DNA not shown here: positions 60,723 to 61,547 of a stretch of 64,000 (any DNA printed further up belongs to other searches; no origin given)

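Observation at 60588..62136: Chain of translationally coupled tiny genes feeding into a stand-alone DEDDh exonuclease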

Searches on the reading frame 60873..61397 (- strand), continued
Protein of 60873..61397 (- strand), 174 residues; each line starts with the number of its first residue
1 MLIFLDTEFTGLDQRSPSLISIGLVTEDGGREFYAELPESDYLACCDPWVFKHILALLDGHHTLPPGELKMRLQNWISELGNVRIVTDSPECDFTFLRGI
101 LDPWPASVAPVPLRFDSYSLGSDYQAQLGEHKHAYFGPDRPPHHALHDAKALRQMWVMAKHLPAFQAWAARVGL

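Call 19: find_encoding_contigs(protein=P0005, flank=5000, max_places=3)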
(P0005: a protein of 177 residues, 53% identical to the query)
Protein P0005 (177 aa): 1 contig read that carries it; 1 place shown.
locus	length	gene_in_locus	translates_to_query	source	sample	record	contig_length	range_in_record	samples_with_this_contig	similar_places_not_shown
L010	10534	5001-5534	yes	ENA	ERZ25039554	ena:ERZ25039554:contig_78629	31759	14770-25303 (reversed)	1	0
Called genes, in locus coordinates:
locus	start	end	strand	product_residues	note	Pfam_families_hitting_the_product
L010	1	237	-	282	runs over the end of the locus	-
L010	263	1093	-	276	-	-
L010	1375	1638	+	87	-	PF13560:HTH_31, PF12844:HTH_19, PF13443:HTH_26 (weak), PF01381:HTH_3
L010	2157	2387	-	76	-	PF13443:HTH_26, PF01381:HTH_3, PF12844:HTH_19 (weak)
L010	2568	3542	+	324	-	PF01966:HD (weak)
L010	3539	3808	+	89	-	-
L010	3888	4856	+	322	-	-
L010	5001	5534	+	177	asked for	PF16473:Rv2179c-like (faint)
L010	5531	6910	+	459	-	PF13356:Arm-DNA-bind_3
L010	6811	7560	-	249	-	PF13276:HTH_21 (faint), PF00665:rve, PF13683:rve_3 (weak)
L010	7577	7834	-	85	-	PF01527:HTH_Tnp_1, PF13384:HTH_23 (faint), PF13518:HTH_28 (weak)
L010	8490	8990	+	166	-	PF00583:Acetyltransf_1, PF13508:Acetyltransf_7 (weak)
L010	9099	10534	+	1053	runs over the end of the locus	PF00176:SNF2-rel_dom, PF00270:DEAD (weak), PF04851:ResIII (weak), PF00271:Helicase_C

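Call 20: find_encoding_contigs(protein=P0006, flank=5000, max_places=3)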
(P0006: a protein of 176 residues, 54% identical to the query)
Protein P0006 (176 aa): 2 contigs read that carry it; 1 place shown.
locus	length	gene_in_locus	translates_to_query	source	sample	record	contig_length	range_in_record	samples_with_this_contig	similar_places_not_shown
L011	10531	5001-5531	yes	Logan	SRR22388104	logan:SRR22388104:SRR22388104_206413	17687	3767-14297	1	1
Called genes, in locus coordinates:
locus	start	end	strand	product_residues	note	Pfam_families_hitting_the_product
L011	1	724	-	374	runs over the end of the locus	PF13191:AAA_16, PF13401:AAA_22, PF05621:TniB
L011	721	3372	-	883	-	PF09039:HTH_Tnp_Mu_2 (faint), PF00665:rve (weak), PF09299:Mu-transpos_C (weak)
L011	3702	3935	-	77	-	PF12728:HTH_17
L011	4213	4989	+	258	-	PF00149:Metallophos, PF12850:Metallophos_2 (weak)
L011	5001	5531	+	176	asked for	PF16473:Rv2179c-like (weak)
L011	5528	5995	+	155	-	-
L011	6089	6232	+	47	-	-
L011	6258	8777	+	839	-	-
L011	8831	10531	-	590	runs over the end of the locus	PF01935:DUF87, PF13401:AAA_22 (faint)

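Call 22: search_protein_families(library=pfam, proteins=[L003:3162-3395:+, L003:3424-3594:+, L003:3591-4007:+, L003:4001-4510:+, L006:4576-5004:+, L006:5531-6028:+, L006:6025-6471:+, L006:6571-6924:+, L011:5528-5995:+, L001:4001-4510:+], max_evalue=0.1)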
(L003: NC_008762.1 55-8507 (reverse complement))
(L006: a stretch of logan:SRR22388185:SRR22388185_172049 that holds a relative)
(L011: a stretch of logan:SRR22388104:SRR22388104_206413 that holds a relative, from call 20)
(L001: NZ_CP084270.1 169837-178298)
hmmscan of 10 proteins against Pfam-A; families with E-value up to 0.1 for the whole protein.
L003:3162-3395:+ (77 aa): 3 families
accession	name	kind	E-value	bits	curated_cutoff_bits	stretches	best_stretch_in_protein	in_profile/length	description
PF09386.16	ParD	-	0.00019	22.2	27.3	1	36-73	1-38/80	Antitoxin ParD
PF09274.16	ParG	-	0.00023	21.7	21.4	1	33-70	31-68/76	ParG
PF22513.2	FitA-like_RHH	-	0.048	14.1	27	1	42-70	7-35/39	Antitoxin FitA-like, ribbon-helix-helix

L003:3424-3594:+ (56 aa): 0 families

L003:3591-4007:+ (138 aa): 0 families

L003:4001-4510:+ (169 aa): 1 family
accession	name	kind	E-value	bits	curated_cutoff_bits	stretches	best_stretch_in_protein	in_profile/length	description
PF16473.11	Rv2179c-like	-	0.045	13.9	27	0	3-42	3-49/177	3'-5' exoribonuclease Rv2179c-like domain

L006:4576-5004:+ (142 aa): 1 family
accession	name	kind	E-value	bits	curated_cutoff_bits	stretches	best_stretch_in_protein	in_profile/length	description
PF18143.6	HAD_SAK_2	-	6.9e-27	94.9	27.5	1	2-132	1-138/139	HAD domain in Swiss Army Knife RNA repair proteins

L006:5531-6028:+ (165 aa): 1 family
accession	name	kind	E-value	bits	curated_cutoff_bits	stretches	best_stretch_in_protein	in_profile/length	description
PF16473.11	Rv2179c-like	-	3e-06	27.5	27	1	4-156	3-175/177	3'-5' exoribonuclease Rv2179c-like domain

L006:6025-6471:+ (148 aa): 3 families
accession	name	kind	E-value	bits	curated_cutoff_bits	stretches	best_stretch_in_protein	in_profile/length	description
PF01909.29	NTP_transf_2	-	8.8e-05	23.3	21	1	77-143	19-91/93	Nucleotidyltransferase domain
PF18765.7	Polbeta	-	0.00019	22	26.9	1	77-145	18-87/93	Polymerase beta, Nucleotidyltransferase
PF10620.15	MdcG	-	0.071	13.5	26.5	0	87-125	49-86/121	Phosphoribosyl-dephospho-CoA transferase MdcG C-terminal domain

L006:6571-6924:+ (117 aa): 1 family
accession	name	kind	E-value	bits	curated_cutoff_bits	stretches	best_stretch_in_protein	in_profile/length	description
PF03362.18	Herpes_UL47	-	0.043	13.1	25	1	37-87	127-178/454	Herpesvirus UL47 protein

L011:5528-5995:+ (155 aa): 2 families
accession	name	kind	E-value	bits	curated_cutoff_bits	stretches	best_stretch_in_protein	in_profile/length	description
PF16473.11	Rv2179c-like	-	0.0004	20.6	27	1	7-109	3-130/177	3'-5' exoribonuclease Rv2179c-like domain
PF17853.6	GGDEF_2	-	0.025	15.3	24.5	1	67-143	33-105/116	GGDEF-like domain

L001:4001-4510:+ (169 aa): 1 family
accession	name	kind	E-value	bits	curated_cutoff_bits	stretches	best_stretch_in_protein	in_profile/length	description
PF16473.11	Rv2179c-like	-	0.062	13.4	27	0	3-37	3-41/177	3'-5' exoribonuclease Rv2179c-like domain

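Call 45: find_related_loci(query=A1, collection=genome_contigs, flank=5000)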
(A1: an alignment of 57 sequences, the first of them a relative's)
Query A1 (174 aa) in genome_contigs; peptide patterns used: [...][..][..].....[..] (x = any residue, [..] = any of these).
214 stretches matched a pattern; 169 encode a relative of the query (tblastn E <= 1e-3); the best 80 are kept; 80 distinct loci.
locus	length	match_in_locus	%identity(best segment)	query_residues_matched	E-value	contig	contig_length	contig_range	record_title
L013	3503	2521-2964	57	1-156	2e-48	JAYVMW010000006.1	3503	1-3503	MAG: Oxalobacteraceae bacterium isolate GL61_DN_metabinner_3_sub GL61_DN_metabinner_3_sub_5, whole genome shotgun sequen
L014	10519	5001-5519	49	1-172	6e-48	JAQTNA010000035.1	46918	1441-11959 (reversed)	MAG: Rhodocyclaceae bacterium isolate STA_53 NODE_1465_length_46918_cov_26.069629_Sandtown_A, whole genome shotgun seque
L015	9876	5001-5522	48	1-173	7e-47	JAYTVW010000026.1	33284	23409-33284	MAG: Rhodocyclales bacterium isolate GFS_5745 GFS_5745_25, whole genome shotgun sequence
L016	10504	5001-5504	48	1-166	1e-42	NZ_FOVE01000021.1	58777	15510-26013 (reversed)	Formivibrio citricus strain DSM 6150, whole genome shotgun sequence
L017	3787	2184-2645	50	1-153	1e-41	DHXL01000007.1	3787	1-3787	MAG TPA_asm: Oxalobacteraceae bacterium UBA5157 UBA5157_contig_34235, whole genome shotgun sequence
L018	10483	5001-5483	48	1-159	7e-40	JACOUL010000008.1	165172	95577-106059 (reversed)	MAG: Burkholderiales bacterium isolate NC_groundwater_71_Ag_B-0.1um_55_24 GD18-4_B1_scaffold_379429, whole genome shotgu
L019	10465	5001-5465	49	1-153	7e-39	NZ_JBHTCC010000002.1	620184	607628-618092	Herminiimonas aquatilis strain CCUG 36956 GCM70025273_7, whole genome shotgun sequence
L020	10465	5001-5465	49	1-153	7e-39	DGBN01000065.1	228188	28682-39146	MAG TPA_asm: Oxalobacteraceae bacterium UBA4003 UBA4003_contig_3727, whole genome shotgun sequence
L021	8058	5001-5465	48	1-153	2e-38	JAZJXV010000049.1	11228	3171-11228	MAG: Pseudomonadota bacterium isolate ADI_H1L3_2_122_18_3-bin011 ADIH1L32_B011_0_000000000049, whole genome shotgun sequ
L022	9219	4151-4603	47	1-157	2e-36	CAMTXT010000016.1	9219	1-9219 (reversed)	MAG: uncultured Nitrosomonadales bacterium isolate G02_MAG_00005 genome assembly, contig: G02_MAG_00005_000000000008, wh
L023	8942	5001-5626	48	1-153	2e-36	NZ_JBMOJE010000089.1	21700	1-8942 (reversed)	MAG: Propionivibrio sp. isolate Deming_bin.52 contig6028, whole genome shotgun sequence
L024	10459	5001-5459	46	1-159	3e-34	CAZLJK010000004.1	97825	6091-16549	MAG TPA_asm: uncultured Sulfuricella sp. isolate SRP062349_co5_237 genome assembly, contig: NODE_26_length_97825_cov_49.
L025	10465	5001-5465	46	1-153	1e-32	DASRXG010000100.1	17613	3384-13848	MAG TPA_asm: Noviherbaspirillum sp. isolate SMAG_U12062 k141_163560, whole genome shotgun sequence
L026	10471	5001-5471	46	1-160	4e-32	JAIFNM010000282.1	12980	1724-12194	MAG: Betaproteobacteria bacterium isolate bin_91 scaffold_6261, whole genome shotgun sequence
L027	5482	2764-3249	41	2-162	5e-32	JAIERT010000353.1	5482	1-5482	MAG: Burkholderiaceae bacterium isolate co.spades.METABAT.1kb_144 c_000000406398, whole genome shotgun sequence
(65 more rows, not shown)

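Call 50: search_protein_families(library=pfam, alignment_id=A2, max_evalue=0.001)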
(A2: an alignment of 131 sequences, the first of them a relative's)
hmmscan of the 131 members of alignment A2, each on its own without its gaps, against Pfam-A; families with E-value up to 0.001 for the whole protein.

A. member 1, L015:3-629:+ (208 aa): 1 family
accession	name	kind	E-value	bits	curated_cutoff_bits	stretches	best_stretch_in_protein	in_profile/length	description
PF00149.33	Metallophos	-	9.4e-05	23.4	21.5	1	2-173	67-190/191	Calcineurin-like phosphoesterase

B. families by the number of members that match (of 131 scanned): 34 families (the first 25 are shown)
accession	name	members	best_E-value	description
PF18143.6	HAD_SAK_2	21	5.6e-32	HAD domain in Swiss Army Knife RNA repair proteins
PF00149.33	Metallophos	17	2.8e-14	Calcineurin-like phosphoesterase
PF12850.12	Metallophos_2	16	1.3e-10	Calcineurin-like phosphoesterase superfamily domain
PF16473.11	Rv2179c-like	13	4e-09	3'-5' exoribonuclease Rv2179c-like domain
PF00929.31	RNase_T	5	5.7e-07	Exonuclease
PF00004.35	AAA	3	7.6e-17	ATPase family associated with various cellular activities (AAA)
PF18821.6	LPD7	3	1.2e-15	Large polyvalent protein-associated domain 7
PF18765.7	Polbeta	3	2.5e-08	Polymerase beta, Nucleotidyltransferase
PF07728.20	AAA_5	3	2.6e-07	AAA domain (dynein-related subfamily)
PF01909.29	NTP_transf_2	3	5.8e-07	Nucleotidyltransferase domain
PF07724.20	AAA_2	3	2.3e-05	AAA domain (Cdc48 subfamily)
PF03432.20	Relaxase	2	3.1e-28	MobA/VirD2-like, nuclease domain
PF00702.32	Hydrolase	2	7.8e-17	haloacid dehalogenase-like hydrolase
PF13419.12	HAD_2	2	4.6e-12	Haloacid dehalogenase-like hydrolase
PF13242.12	Hydrolase_like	2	9.7e-09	HAD-hyrolase-like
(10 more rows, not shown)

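Call 59: search_solved_structures(query=A1, max_evalue=0.01, show_alignments=2)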
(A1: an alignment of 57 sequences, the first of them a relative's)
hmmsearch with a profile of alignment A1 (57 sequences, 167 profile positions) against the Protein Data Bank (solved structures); distinct sequences matched with E-value up to 0.01: 6.
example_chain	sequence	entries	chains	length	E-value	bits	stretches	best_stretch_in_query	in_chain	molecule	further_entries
6s0m_A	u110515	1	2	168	3.2e-10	43.6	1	1-78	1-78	3'-5' exoribonuclease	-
4oke_A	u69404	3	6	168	6.2e-10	42.7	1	4-78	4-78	3'-5' exoribonuclease Rv2179c/MT2234.1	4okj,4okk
4hec_A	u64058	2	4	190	8.4e-10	42.2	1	4-78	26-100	Putative uncharacterized protein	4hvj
2p1j_A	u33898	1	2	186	0.00017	25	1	2-162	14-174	DNA polymerase III polC-type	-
8h18_A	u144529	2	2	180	0.0032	20.8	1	3-153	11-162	DnaQ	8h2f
9l8b_A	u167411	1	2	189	0.0036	20.6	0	1-161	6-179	exodeoxyribonuclease III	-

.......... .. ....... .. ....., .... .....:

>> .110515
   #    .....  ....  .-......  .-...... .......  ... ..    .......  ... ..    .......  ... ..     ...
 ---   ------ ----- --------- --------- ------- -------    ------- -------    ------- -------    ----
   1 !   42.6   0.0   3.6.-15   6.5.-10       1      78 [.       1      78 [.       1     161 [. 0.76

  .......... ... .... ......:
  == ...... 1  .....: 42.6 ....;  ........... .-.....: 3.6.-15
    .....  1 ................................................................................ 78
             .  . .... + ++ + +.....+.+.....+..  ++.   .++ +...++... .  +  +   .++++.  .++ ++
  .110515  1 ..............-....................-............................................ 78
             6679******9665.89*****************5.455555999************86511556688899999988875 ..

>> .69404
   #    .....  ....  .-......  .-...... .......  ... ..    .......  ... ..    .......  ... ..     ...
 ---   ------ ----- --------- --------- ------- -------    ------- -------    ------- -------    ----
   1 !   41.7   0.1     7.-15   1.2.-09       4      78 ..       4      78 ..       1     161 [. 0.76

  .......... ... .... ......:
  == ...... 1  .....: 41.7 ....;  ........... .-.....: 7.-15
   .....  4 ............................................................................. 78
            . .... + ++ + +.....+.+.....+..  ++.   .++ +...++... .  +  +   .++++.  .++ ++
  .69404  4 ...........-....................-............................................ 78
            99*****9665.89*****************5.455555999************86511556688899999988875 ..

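Call 66: predict_structure(alignment_id=A1)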
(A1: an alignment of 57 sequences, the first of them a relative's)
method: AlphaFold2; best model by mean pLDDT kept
length: 174 residues; sequences in the alignment: 57
mean_pLDDT: 97.7   pTM: 0.92
mean pLDDT of the five models: 97.7, 97.6, 97.6, 97.5, 97.3
residues with pLDDT >= 90: 174; 70-90: 0; 50-70: 0; < 50: 0
segments of 3 or more residues with pLDDT < 50: none
pLDDT, mean of each block of 10 residues (from residue 1): 98 95 98 98 97 96 98 98 98 98 98 98 98 97 98 98 98 96
secondary structure, 60 per line:
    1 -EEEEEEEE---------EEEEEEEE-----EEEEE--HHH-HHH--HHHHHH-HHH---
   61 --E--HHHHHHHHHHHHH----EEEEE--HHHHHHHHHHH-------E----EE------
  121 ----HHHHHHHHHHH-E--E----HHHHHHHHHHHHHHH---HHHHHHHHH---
elements in order: E2-9 E19-26 E32-36 H48-53 H66-78 E83-87 H90-100 H125-135 H145-159 H163-171

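Call 69: fold_search(model_id=the predicted structure, library=pdb)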
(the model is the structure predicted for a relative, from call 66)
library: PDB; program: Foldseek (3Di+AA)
matches with E <= 10: 486; with E <= 0.001: 71
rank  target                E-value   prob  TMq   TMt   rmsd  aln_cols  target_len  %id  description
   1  4oke_B                1.0e-09  1.00  0.70  0.76   4.4       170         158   26  Structure of RNase AS, a polyadenylate-specific exoribonuclease affecting mycobacterial virulence in vivo (released 2014-05-21)
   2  4oke_A                2.8e-09  1.00  0.71  0.76   4.5       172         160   26  Structure of RNase AS, a polyadenylate-specific exoribonuclease affecting mycobacterial virulence in vivo (released 2014-05-21)
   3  6s0m_B                3.6e-09  1.00  0.70  0.76   4.5       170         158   26  Structural and dynamic studies provide insights into specificity and allosteric regulation of Ribonuclease AS, a key e (released 2019-08-28)
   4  6s0m_A                4.1e-09  1.00  0.68  0.74   4.5       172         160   28  Structural and dynamic studies provide insights into specificity and allosteric regulation of Ribonuclease AS, a key e (released 2019-08-28)
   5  4hec_B                1.2e-08  1.00  0.68  0.72   4.7       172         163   26  Crystal structure of a putative uncharacterized protein from Mycobacterium tuberculosis (released 2012-10-17)
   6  4hec_A                1.5e-08  1.00  0.67  0.75   4.9       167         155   28  Crystal structure of a putative uncharacterized protein from Mycobacterium tuberculosis (released 2012-10-17)
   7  4hvj_A                3.7e-08  1.00  0.68  0.75   4.5       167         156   27  Crystal structure of a putative uncharacterized protein from Mycobacterium tuberculosis in complex with AMP (released 2012-11-28)
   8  3nh0_A                2.4e-06  1.00  0.61  0.53   5.6       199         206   13  Crystal structure of RNase T in complex with a non-preferred ssDNA (AAC) (released 2011-02-16)
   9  7t2s                  3.1e-06  1.00  0.65  0.64   5.3       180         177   19  Structure of E. coli upec-117 Cap18 3'-5' exonuclease (released 2022-07-20)
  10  3nh0_B                4.0e-06  1.00  0.59  0.51   5.9       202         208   14  Crystal structure of RNase T in complex with a non-preferred ssDNA (AAC) (released 2011-02-16)
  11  3va0_A                4.8e-06  1.00  0.63  0.55   5.6       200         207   13  Crystal structure of RNase T in complex with a di-nucleotide product (GG) with one Mg in the active site (released 2012-07-11)
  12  3v9u_D                5.5e-06  1.00  0.66  0.56   5.4       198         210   12  Crystal structure of RNase T in complex with a preferred ssDNA (AAT) with two Mg in the active site (released 2012-07-11)
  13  3nh1_D                7.5e-06  1.00  0.59  0.52   5.8       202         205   13  Crystal structure of RNase T in complex with a preferred ssDNA (TAGG) with two Mg in the active site (released 2011-02-16)
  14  2is3_A                9.7e-06  1.00  0.59  0.52   5.7       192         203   12  Crystal Structure of Escherichia coli RNase T (released 2007-04-24)
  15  3nh2_B                9.7e-06  1.00  0.59  0.52   5.9       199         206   14  Crystal structure of RNase T in complex with a stem DNA with a 3' overhang (released 2011-02-16)
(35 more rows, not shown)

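Call 76: find_related_loci(query=A1, collection=viral_contigs, flank=4000)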
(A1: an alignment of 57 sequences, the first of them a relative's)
Query A1 (174 aa) in viral_contigs; peptide patterns used: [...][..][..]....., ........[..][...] (x = any residue, [..] = any of these).
473 stretches matched a pattern; 388 encode a relative of the query (tblastn E <= 1e-3); the best 80 are kept; 80 distinct loci.
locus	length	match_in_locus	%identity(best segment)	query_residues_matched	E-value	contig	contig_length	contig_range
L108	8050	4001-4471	33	1-156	1e-18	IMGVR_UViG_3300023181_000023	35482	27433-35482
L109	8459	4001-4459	32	1-153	1e-17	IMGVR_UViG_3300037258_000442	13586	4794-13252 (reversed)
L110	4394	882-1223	38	1-115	1e-17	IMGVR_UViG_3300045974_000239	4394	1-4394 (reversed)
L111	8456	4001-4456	35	1-153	2e-17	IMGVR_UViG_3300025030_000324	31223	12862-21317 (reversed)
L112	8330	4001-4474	37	3-157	4e-17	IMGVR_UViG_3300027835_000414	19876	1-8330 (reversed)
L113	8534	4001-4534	30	1-156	9e-17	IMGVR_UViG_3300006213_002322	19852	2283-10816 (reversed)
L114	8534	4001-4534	30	1-156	1e-16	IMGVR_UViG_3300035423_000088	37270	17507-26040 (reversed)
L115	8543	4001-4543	34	2-159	3e-16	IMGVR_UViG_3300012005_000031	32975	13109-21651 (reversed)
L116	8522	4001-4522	34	1-159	4e-16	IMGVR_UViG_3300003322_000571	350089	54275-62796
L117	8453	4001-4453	33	1-153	6e-16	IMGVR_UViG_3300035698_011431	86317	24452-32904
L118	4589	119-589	29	1-157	6e-16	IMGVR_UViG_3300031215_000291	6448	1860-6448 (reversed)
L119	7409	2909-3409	29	1-156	6e-16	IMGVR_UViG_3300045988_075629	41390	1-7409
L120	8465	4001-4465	31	3-160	8e-16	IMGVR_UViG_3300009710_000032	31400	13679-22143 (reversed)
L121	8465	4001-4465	31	3-160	8e-16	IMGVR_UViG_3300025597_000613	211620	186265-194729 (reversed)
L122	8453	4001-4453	34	1-156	1e-15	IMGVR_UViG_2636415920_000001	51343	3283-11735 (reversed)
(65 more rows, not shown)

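Call 83: get_annotated_region(hit=H14, flank=5000)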
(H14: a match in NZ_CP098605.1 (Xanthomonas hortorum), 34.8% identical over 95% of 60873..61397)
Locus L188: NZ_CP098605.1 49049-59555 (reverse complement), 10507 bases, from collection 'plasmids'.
description: Xanthomonas hortorum pv. pelargonii strain OSU493 plasmid pOSU493, complete sequence
organism: Xanthomonas hortorum (NCBI taxid 453602)
taxonomy: Bacteria; Pseudomonadota; Gammaproteobacteria; Lysobacterales; Lysobacteraceae; Xanthomonas; Xanthomonas hortorum
host: -; source: geranium,cell culture,leaf sample; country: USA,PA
typing (MOB-suite, as given by PLSDB): conjugative; replicon rep_cluster_156,rep_cluster_1991; relaxase MOBF,MOBP,MOBP; mating-pair formation MPF_T
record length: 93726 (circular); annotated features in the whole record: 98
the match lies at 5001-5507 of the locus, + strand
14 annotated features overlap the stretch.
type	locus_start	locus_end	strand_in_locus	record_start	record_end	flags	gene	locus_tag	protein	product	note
CDS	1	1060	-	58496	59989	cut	-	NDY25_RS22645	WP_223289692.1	replication protein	-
CDS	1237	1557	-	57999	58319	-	parC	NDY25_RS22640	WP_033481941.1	ParC family partition-associated protein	-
CDS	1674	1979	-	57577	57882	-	-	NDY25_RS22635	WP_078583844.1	type II toxin-antitoxin system RelE/ParE family toxin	GO:0030541 - plasmid partitioning [Evidence IEA]; GO:0051290 - protein heterotetramerization [Evidence IEA]; GO:0009432 ...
CDS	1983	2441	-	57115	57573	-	-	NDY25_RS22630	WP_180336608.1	hypothetical protein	-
CDS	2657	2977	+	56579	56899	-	-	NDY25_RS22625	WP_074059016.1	hypothetical protein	-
CDS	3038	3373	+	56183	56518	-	-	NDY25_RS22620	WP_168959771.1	hypothetical protein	-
CDS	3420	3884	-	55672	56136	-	-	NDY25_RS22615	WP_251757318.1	hypothetical protein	-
CDS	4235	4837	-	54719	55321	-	-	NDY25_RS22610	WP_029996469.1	hypothetical protein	-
CDS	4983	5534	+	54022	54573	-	-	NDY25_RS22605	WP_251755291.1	3'-5' exoribonuclease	-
CDS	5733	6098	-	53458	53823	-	-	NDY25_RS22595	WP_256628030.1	SEC-C domain-containing protein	-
CDS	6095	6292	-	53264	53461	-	-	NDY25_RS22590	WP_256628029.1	hypothetical protein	-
CDS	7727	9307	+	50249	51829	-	-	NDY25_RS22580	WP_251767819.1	AAA family ATPase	-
CDS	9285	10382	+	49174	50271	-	-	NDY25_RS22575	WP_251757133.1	UvrD-helicase domain-containing protein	-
CDS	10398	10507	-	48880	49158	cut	-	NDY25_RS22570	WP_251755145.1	hypothetical protein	-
